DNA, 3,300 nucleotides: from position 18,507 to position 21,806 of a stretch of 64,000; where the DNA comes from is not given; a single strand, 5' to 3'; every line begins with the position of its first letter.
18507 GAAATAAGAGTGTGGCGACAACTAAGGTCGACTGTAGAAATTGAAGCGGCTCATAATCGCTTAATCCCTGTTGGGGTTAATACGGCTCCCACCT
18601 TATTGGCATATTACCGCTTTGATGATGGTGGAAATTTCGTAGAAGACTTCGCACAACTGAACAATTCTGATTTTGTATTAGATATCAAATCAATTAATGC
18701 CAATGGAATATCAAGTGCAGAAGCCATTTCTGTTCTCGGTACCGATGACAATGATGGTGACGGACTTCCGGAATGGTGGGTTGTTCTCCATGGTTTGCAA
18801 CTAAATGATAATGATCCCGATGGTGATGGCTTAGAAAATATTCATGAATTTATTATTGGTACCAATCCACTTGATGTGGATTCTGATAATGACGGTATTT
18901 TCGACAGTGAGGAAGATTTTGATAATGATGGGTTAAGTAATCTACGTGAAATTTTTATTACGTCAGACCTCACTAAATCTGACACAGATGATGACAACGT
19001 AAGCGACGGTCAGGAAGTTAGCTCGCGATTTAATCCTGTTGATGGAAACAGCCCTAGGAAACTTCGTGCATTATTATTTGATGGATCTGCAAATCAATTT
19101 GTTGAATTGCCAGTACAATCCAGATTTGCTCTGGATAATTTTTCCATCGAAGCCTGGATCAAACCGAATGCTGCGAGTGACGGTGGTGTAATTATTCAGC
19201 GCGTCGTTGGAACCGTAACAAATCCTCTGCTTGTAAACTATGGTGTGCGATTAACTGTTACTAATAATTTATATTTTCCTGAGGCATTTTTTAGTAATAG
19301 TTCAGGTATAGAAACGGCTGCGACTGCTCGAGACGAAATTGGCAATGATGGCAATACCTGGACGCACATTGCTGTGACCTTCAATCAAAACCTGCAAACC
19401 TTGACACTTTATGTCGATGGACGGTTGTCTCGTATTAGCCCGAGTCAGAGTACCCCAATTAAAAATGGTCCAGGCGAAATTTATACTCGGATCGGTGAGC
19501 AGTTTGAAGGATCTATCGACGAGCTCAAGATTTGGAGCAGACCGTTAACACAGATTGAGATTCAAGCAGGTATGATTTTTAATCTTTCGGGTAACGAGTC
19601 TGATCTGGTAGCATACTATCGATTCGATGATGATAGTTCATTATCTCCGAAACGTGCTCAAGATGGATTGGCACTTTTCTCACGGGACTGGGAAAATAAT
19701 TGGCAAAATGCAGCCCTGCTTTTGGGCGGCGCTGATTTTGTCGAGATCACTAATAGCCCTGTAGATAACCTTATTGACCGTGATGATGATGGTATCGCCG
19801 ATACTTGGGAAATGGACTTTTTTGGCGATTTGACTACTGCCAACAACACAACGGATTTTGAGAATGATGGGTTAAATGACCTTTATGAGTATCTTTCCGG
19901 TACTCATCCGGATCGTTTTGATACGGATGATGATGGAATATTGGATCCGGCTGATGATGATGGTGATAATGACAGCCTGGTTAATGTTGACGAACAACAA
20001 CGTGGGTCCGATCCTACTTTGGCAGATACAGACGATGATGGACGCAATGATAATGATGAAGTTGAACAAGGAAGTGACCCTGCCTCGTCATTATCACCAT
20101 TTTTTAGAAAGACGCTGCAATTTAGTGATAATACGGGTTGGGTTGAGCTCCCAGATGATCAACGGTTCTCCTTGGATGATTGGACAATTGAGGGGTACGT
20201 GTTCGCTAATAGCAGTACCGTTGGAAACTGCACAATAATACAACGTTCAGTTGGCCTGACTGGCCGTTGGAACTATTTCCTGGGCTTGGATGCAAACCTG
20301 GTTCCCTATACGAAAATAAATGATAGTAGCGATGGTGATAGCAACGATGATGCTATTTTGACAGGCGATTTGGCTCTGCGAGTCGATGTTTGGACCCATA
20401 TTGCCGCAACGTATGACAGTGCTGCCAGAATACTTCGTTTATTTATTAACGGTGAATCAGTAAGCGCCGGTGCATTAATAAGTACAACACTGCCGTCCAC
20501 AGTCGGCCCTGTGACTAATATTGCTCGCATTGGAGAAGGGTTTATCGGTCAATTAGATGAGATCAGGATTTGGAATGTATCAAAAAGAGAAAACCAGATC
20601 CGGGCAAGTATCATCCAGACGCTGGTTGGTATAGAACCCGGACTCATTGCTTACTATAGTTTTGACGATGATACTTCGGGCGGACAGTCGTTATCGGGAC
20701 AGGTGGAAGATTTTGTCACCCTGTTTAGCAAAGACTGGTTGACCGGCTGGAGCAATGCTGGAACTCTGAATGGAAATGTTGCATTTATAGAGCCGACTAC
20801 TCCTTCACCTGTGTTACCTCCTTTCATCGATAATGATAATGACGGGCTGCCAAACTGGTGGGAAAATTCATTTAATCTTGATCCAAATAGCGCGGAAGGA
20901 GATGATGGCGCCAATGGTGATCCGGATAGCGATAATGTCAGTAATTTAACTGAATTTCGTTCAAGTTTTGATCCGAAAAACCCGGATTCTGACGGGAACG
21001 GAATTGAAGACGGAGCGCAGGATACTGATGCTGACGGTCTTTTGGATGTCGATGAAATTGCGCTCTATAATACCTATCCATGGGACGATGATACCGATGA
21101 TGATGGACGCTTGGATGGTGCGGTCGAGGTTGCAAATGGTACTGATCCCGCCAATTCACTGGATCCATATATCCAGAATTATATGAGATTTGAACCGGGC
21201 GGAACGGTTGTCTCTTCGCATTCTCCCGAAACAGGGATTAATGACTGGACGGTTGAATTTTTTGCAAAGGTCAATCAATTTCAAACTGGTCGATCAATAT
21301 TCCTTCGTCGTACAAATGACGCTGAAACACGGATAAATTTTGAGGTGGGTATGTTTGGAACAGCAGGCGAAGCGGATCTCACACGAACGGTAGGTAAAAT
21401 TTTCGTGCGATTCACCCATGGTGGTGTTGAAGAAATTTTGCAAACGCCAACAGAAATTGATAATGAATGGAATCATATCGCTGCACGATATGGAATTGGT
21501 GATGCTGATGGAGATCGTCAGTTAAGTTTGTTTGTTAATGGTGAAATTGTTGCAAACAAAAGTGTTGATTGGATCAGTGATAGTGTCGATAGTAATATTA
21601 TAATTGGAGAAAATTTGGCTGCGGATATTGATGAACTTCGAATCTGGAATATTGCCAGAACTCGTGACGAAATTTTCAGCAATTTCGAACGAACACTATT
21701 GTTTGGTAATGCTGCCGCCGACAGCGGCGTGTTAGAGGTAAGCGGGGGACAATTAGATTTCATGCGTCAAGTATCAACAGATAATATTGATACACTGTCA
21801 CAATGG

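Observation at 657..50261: Single 49.6-kb ORF encoding a ~16.5k-residue secreted giant protein that occupies 77% of the window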

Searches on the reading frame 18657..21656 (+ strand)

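Call 5: search_protein_families(library=pfam, proteins=[window:18657-21656:+], max_evalue=0.01)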
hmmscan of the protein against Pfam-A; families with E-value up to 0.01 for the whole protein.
window:18657-21656:+ (1000 aa): 2 families
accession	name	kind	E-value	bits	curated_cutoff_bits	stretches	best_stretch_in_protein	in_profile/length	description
PF13385.13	Laminin_G_3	-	3e-48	164.2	27.6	3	145-303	3-151/151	Concanavalin A-like lectin/glucanases superfamily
PF07953.20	Toxin_R_bind_N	-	2.5e-05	24.5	23.8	1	158-262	52-152/191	Clostridium neurotoxin, N-terminal receptor binding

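Call 17: search_protein_families(library=ncbifam, proteins=[window:18657-21656:+], max_evalue=0.01)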
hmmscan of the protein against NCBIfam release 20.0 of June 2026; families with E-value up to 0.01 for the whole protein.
window:18657-21656:+ (1000 aa): 1 family
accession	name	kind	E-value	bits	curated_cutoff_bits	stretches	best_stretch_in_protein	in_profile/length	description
NF033765.2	gliding_CglD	equivalog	1.1e-11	43.4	400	2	721-834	173-287/1124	adventurous gliding motility lipoprotein CglD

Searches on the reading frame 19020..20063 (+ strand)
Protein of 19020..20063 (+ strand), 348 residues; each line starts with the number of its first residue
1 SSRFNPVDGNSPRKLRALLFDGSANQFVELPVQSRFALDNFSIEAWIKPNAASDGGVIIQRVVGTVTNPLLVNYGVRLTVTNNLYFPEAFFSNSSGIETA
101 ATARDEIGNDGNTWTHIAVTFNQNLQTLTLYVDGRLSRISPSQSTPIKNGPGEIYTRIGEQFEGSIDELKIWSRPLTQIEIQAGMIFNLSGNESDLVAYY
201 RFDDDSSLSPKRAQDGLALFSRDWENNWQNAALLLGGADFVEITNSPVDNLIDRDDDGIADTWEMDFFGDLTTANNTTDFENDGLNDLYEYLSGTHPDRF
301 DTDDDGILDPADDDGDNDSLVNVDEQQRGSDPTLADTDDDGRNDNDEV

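Call 58: predict_structure(alignment_id=A2)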
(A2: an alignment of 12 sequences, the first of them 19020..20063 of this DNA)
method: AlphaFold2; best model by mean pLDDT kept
length: 348 residues; sequences in the alignment: 12
mean_pLDDT: 81.3   pTM: 0.69
mean pLDDT of the five models: 81.3, 79.7, 77.6, 69.3, 67.7
residues with pLDDT >= 90: 115; 70-90: 171; 50-70: 41; < 50: 21
segments of 3 or more residues with pLDDT < 50: 1-13, 106-109, 248-251
pLDDT, mean of each block of 10 residues (from residue 1): 41 70 93 91 92 86 71 89 80 89 65 86 96 89 89 91 92 92 74 87 70 82 77 90 61 63 71 72 86 85 82 82 89 87 91
secondary structure, 60 per line:
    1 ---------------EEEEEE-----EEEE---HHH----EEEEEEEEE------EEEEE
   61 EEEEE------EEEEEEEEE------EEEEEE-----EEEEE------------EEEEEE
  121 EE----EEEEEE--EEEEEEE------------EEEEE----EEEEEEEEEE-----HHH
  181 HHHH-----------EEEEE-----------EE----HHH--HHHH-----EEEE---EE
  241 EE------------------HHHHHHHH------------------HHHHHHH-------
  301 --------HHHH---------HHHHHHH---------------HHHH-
elements in order: E16-21 E27-30 E41-49 E56-65 E72-80 E87-92 E98-102 E115-122 E127-132 E135-141 E154-158 E163-172 H178-184 E196-200 H223-226 E232-235 E239-242 H261-268 H287-293 H309-312 H322-328 H344-347

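Call 62: fold_search(model_id=the predicted structure, library=pdb)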
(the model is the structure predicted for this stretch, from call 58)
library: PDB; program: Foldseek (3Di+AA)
matches with E <= 10: 1344; with E <= 0.001: 372
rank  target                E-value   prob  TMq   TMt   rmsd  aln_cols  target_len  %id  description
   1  8a7d_C                7.6e-12  1.00  0.46  0.19   4.4       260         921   16  Partial dimer complex of PAPP-A and its inhibitor STC2 (released 2022-11-02)
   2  8sl1_A                1.3e-11  1.00  0.46  0.20   4.5       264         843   18  Cryo-EM structure of PAPP-A2 (released 2023-11-08)
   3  8d8o_B                3.0e-11  1.00  0.44  0.15   6.5       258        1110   19  Cryo-EM structure of substrate unbound PAPP-A (released 2022-09-28)
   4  4dqa                  3.5e-11  1.00  0.48  0.48   3.9       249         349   17  Crystal structure of a putative carbohydrate binding protein (BACOVA_03559) from Bacteroides ovatus ATCC 8483 at 1.50 A  (released 2012-03-21)
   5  7zl1_A                5.0e-11  1.00  0.40  0.61   7.7       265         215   18  PTX3 Pentraxin Domain (released 2022-08-03)
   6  7ufg_B                7.9e-11  1.00  0.44  0.14   6.6       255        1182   18  Cryo-EM structure of PAPP-A in complex with IGFBP5 (released 2022-09-28)
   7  8hgh_A                1.5e-10  1.00  0.45  0.12   4.8       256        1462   17  Structure of 2:2 PAPP-A.STC2 complex (released 2023-01-11)
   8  7ufg_A                1.7e-10  1.00  0.44  0.14   4.6       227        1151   17  Cryo-EM structure of PAPP-A in complex with IGFBP5 (released 2022-09-28)
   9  9k6u_A                2.1e-10  1.00  0.39  0.62   5.9       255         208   18  Pentraxin Domain of PTX3 Octamer (released 2025-10-22)
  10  8s50_A                2.5e-10  1.00  0.43  0.62   6.0       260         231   18  Cryo-EM structure of the C terminal region of PTX3 with a section of coiled-coil (released 2025-01-22)
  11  9k6n_B                3.1e-10  1.00  0.42  0.66   4.6       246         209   17  Pentraxin Domain of PTX3 Tetramer (released 2025-10-22)
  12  8a7e_C                3.3e-10  1.00  0.47  0.12   6.8       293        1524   15  PAPP-A dimer in complex with its inhibitor STC2 (released 2022-11-02)
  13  8hgg_C                5.1e-10  1.00  0.49  0.12   4.1       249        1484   16  Structure of 2:2 PAPP-A.ProMBP complex (released 2023-01-11)
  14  7y5q_B                6.5e-10  1.00  0.47  0.16   3.8       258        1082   16  Structure of 1:1 PAPP-A.STC2 complex(half map) (released 2023-01-11)
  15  3flp_A                9.6e-10  1.00  0.36  0.55   4.6       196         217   13  Crystal structure of native heptameric SAP-like pentraxin from Limulus polyphemus (released 2009-01-20)
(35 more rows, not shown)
